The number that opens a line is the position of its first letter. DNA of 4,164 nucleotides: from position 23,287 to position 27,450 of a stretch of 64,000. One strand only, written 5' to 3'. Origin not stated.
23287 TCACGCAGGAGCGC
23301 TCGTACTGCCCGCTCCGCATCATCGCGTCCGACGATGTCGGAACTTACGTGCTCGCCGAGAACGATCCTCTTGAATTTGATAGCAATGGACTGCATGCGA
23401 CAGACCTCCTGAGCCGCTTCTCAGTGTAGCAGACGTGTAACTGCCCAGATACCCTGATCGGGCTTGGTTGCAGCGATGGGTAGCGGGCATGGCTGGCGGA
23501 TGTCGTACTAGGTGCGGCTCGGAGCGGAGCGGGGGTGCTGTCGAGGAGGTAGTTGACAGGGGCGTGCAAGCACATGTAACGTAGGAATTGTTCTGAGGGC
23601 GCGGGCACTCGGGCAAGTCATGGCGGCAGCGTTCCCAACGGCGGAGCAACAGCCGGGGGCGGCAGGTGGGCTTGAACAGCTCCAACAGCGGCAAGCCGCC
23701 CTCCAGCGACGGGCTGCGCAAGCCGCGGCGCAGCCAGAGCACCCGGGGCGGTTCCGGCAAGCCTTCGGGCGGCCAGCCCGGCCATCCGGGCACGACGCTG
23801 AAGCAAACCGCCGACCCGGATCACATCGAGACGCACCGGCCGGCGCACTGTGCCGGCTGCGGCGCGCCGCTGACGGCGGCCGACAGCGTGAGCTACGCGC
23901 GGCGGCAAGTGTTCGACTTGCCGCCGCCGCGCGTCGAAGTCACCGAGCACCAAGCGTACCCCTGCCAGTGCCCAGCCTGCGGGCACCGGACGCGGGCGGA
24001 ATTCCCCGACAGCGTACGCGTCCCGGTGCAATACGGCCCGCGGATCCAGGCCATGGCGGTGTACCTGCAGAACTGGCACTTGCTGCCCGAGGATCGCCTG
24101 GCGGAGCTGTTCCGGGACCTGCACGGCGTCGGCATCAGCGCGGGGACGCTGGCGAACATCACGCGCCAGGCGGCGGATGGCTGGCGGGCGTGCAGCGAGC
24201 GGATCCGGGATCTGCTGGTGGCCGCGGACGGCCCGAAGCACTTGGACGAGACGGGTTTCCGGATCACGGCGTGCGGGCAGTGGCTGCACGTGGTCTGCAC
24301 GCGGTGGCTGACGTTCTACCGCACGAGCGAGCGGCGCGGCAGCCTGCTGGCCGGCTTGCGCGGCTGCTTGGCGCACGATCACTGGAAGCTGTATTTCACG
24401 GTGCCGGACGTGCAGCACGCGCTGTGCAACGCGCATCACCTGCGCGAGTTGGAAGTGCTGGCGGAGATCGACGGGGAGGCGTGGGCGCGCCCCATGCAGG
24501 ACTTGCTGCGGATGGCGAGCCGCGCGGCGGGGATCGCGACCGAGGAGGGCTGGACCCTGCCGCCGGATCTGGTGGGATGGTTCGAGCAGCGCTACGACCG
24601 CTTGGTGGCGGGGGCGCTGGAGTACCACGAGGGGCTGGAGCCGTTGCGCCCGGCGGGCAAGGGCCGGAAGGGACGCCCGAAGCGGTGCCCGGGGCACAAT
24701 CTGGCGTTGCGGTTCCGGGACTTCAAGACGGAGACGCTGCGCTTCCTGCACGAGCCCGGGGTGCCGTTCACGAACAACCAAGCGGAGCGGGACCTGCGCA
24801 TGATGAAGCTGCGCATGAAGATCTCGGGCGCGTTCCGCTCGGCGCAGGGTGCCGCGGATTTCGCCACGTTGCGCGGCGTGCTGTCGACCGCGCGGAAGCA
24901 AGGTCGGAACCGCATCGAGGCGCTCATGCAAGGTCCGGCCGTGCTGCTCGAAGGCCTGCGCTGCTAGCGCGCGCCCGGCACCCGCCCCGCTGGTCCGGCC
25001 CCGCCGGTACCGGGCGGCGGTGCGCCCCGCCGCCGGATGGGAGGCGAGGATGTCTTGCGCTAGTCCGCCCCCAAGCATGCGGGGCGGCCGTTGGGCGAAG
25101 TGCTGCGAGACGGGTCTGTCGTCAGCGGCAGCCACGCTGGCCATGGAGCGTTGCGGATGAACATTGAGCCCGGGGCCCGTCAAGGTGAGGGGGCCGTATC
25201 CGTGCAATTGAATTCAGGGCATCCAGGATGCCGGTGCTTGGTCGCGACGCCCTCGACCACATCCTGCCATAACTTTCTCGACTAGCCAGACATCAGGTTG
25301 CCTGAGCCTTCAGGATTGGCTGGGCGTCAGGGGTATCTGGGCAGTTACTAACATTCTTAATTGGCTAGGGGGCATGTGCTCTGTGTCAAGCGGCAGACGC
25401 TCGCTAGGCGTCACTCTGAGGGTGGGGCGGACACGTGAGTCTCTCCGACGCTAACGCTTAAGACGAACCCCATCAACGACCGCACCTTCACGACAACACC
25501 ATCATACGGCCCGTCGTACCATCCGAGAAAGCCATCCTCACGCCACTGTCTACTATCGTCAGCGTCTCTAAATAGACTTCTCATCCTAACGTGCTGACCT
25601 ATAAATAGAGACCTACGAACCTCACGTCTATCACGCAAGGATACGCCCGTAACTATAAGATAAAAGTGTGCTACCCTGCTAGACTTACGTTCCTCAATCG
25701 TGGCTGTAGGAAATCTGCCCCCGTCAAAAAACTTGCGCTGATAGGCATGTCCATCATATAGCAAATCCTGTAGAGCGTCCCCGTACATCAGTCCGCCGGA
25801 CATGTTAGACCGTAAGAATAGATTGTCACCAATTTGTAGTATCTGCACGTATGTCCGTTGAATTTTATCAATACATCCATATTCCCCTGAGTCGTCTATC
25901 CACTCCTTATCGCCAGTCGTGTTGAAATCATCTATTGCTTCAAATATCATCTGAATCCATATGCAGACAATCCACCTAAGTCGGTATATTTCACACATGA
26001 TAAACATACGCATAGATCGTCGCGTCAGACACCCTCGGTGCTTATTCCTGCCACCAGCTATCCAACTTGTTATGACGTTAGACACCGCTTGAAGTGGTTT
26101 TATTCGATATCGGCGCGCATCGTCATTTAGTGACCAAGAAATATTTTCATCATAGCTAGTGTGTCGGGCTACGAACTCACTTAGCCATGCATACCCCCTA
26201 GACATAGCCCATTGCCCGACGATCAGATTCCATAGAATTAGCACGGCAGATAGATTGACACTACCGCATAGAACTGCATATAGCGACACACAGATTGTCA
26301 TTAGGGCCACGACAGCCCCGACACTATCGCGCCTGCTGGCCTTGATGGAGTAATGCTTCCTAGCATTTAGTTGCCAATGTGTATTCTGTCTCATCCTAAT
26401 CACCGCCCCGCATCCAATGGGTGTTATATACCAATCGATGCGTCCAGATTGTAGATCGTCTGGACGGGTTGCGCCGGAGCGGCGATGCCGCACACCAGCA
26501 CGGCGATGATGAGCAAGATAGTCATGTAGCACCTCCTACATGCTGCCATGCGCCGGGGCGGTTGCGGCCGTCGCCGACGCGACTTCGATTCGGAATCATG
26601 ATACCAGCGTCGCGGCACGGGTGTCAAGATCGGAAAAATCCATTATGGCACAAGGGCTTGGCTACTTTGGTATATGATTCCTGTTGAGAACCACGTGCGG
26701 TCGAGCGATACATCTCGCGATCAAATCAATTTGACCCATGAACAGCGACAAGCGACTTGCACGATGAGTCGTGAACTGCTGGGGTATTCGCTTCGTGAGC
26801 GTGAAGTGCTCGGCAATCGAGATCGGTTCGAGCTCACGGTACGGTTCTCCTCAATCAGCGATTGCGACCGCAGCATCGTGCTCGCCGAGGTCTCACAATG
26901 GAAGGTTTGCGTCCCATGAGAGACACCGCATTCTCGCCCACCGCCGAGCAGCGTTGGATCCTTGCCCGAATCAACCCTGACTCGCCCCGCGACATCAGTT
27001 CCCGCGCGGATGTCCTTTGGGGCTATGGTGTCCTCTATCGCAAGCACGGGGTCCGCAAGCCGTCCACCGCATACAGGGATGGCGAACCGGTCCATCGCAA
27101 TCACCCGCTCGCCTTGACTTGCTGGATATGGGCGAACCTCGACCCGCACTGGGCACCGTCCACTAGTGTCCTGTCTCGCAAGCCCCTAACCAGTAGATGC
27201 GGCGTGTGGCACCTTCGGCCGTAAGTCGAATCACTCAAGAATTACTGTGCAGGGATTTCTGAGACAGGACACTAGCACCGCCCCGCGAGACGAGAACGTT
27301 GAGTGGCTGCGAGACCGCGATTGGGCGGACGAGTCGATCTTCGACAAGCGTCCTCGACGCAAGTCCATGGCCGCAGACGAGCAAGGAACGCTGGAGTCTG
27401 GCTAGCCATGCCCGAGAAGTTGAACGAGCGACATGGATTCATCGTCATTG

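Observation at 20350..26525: IS66 copies bracket the TIR/SLOG cassette and separate it from a same-strand, very AT-rich membrane-protein gene pair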

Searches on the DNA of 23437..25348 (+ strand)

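Call 84: search_dna_similar(query=window:23437-25348:+, collection=plasmids, mode=distant, max_rows=8)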
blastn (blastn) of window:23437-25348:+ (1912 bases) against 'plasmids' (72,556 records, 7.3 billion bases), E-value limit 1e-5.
Records with a match: 5; places in all: 10; records where one place covers at least 80% of the query: 0.
Best place of each record, by identity: 80-90% 2; 60-80% 3.
By first word of the organism name: Octadecabacter 2; Bradyrhizobium 1; Deinococcus 1; Leptospirillum 1.
By predicted mobility (MOB-suite, as given by PLSDB): non-mobilizable 3; mobilizable 2.
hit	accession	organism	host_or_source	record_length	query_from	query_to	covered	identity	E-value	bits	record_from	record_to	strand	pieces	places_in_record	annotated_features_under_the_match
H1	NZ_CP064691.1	Bradyrhizobium sp. 192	Acmispon strigosus,cell culture,root ...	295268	979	1474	17%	71.7%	5e-14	167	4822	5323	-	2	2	IS66 family transposase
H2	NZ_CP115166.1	Deinococcus aquaticus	Freshwater stream system, activated ...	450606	1242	1428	10%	69.8%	2e-6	64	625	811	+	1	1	none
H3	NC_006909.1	Leptospirillum ferrooxidans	-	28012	1306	1430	7%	71.7%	2e-6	63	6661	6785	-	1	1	none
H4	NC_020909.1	Octadecabacter arcticus 238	150 km offshore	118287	1325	1402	4%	84.6%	5e-14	88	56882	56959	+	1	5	none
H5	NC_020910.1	Octadecabacter arcticus 238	150 km offshore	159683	1325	1402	4%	84.6%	5e-14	88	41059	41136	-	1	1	IS66 family transposase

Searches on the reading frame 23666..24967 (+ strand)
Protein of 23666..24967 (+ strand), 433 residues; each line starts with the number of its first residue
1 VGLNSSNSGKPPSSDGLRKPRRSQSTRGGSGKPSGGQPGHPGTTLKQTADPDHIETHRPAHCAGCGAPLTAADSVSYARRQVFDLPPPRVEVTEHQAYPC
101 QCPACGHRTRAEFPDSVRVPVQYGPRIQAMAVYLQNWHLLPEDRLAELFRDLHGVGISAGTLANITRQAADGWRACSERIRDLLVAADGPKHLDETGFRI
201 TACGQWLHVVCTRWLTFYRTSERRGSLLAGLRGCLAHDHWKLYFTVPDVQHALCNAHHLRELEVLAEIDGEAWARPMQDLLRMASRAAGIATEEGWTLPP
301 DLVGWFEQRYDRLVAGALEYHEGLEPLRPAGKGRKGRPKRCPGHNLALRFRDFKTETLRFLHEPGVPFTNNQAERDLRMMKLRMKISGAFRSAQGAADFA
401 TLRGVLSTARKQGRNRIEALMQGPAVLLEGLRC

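Call 7: search_protein_families(library=pfam, proteins=[window:23666-24967:+], max_evalue=0.01)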
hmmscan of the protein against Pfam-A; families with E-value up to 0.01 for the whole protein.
window:23666-24967:+ (433 aa): 3 families
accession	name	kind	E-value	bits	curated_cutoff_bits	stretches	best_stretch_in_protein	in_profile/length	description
PF03050.20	DDE_Tnp_IS66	-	4.5e-34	118.6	23.1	1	121-397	2-283/284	Transposase IS66 family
PF13005.12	zf-IS66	-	1.4e-08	35.4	27.3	1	60-106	2-46/46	zinc-finger binding domain of transposase IS66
PF20042.4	DUF6444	-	1.7e-05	25.8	27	1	1-44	41-83/85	Family of unknown function (DUF6444)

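Call 10: search_protein_families(library=ncbifam, proteins=[window:23666-24967:+], max_evalue=0.01)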
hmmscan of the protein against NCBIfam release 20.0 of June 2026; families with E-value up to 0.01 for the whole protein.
window:23666-24967:+ (433 aa): 2 families
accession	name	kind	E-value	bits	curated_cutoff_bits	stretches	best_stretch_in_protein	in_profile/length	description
NF033517.1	transpos_IS66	equivalog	2e-81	274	180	1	37-421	1-381/387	IS66 family transposase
NF047912.1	ECs_2282_CxxC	subfamily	8.4e-07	28.8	37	1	42-82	10-50/60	ECs_2282 family putative zinc-binding protein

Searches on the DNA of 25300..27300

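Call 40: search_rna_families(source=window, start=25300, end=27300, threshold=evalue, max_evalue=1)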
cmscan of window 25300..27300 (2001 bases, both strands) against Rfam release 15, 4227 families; matches with E-value up to 1: 1.
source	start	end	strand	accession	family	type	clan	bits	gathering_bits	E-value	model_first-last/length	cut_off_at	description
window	26501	26555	+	RF00300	snoZ221_snoR21b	Gene; snRNA; snoRNA; CD-box;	-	19.5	44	0.63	1-91/91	no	Small nucleolar RNA Z221/R21b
